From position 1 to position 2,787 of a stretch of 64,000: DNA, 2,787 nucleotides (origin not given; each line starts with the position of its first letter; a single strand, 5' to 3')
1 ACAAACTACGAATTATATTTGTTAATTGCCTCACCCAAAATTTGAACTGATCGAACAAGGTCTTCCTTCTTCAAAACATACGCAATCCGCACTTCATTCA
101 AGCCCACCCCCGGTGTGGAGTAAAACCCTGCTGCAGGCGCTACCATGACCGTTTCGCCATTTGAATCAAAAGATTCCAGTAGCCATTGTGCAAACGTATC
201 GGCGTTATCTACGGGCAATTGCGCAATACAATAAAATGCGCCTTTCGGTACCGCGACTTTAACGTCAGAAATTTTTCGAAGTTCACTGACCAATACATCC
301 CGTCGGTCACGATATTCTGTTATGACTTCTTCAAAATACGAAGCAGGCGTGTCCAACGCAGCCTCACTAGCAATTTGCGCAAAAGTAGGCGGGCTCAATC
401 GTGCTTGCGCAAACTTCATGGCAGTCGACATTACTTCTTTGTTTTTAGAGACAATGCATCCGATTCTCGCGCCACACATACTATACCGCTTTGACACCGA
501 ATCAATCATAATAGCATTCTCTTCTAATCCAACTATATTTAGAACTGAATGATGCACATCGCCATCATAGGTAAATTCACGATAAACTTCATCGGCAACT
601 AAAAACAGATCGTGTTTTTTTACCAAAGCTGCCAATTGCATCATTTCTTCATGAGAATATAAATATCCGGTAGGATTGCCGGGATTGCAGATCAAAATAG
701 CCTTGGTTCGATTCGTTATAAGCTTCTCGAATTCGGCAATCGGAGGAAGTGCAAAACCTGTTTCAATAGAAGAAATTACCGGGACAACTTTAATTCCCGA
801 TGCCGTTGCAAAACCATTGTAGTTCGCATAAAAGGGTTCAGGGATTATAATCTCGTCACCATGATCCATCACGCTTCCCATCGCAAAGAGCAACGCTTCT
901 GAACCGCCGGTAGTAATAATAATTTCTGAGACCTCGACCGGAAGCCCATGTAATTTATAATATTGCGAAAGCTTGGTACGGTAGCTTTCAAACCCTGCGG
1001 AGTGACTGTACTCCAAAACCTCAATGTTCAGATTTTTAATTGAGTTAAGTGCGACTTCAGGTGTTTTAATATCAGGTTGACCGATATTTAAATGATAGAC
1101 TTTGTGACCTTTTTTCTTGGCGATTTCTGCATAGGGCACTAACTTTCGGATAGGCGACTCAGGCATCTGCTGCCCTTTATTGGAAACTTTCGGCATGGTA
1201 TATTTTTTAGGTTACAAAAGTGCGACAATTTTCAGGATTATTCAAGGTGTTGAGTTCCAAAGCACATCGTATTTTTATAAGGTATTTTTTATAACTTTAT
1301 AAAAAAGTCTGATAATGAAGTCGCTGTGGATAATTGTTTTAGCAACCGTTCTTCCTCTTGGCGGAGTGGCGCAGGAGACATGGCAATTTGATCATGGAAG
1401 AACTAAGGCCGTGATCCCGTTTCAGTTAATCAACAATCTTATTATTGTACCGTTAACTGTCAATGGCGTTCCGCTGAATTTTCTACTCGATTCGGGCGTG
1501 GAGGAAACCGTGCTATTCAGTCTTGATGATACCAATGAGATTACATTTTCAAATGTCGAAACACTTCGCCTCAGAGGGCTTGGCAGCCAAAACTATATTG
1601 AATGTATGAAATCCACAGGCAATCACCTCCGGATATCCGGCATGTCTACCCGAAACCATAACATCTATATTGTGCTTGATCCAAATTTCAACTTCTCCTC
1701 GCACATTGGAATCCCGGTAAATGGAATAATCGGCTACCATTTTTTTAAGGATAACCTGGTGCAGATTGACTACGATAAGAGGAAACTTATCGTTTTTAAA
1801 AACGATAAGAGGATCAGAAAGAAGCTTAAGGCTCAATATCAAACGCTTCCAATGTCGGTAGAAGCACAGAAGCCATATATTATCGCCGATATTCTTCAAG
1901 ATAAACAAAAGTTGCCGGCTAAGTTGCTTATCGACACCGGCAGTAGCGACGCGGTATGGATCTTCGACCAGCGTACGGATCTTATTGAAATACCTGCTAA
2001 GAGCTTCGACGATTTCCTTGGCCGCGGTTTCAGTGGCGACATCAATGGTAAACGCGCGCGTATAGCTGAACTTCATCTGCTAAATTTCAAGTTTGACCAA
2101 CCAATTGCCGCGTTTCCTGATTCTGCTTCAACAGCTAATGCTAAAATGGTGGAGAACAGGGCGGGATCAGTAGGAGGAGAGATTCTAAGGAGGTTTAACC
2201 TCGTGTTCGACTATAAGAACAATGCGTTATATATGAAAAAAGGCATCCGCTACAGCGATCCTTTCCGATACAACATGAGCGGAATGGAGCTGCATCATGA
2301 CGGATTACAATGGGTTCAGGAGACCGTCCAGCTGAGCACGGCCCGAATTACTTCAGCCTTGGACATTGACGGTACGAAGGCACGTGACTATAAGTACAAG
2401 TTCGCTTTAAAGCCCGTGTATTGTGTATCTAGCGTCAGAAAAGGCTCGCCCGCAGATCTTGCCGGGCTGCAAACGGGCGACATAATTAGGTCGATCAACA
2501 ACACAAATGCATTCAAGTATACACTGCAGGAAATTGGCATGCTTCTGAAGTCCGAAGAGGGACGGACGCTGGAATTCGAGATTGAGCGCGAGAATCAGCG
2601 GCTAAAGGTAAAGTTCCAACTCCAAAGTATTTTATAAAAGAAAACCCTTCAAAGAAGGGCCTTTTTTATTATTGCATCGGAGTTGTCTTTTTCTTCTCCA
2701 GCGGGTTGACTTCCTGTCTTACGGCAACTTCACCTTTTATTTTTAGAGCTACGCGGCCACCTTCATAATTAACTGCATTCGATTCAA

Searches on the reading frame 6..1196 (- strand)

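Call 69: search_protein_families(library=pfam, proteins=[window:6-1196:-], max_evalue=0.000001)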
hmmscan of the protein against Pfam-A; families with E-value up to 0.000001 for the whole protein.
window:6-1196:- (396 aa): 2 families
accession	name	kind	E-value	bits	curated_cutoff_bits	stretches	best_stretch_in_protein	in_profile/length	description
PF00155.27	Aminotran_1_2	-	1.5e-51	176.1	19.7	1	33-342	3-325/361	Aminotransferase class I and II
PF01041.23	DegT_DnrJ_EryC1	-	9.1e-07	28.9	19.8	0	89-202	39-145/360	DegT/DnrJ/EryC1/StrS aminotransferase family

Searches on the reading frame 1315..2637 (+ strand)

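Call 69: search_protein_families(library=pfam, proteins=[window:1315-2637:+], max_evalue=0.000001)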
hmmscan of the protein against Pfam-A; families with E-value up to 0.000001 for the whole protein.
window:1315-2637:+ (440 aa): 3 families
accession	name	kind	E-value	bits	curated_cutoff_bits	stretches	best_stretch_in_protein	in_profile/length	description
PF17820.7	PDZ_6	-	5e-14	52.2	27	1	371-425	2-54/54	PDZ domain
PF13650.11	Asp_protease_2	-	1.7e-11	45.1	24.3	0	45-143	1-90/90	Aspartyl protease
PF13180.12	PDZ_2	-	1.4e-08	35.3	27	1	370-434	15-78/80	PDZ domain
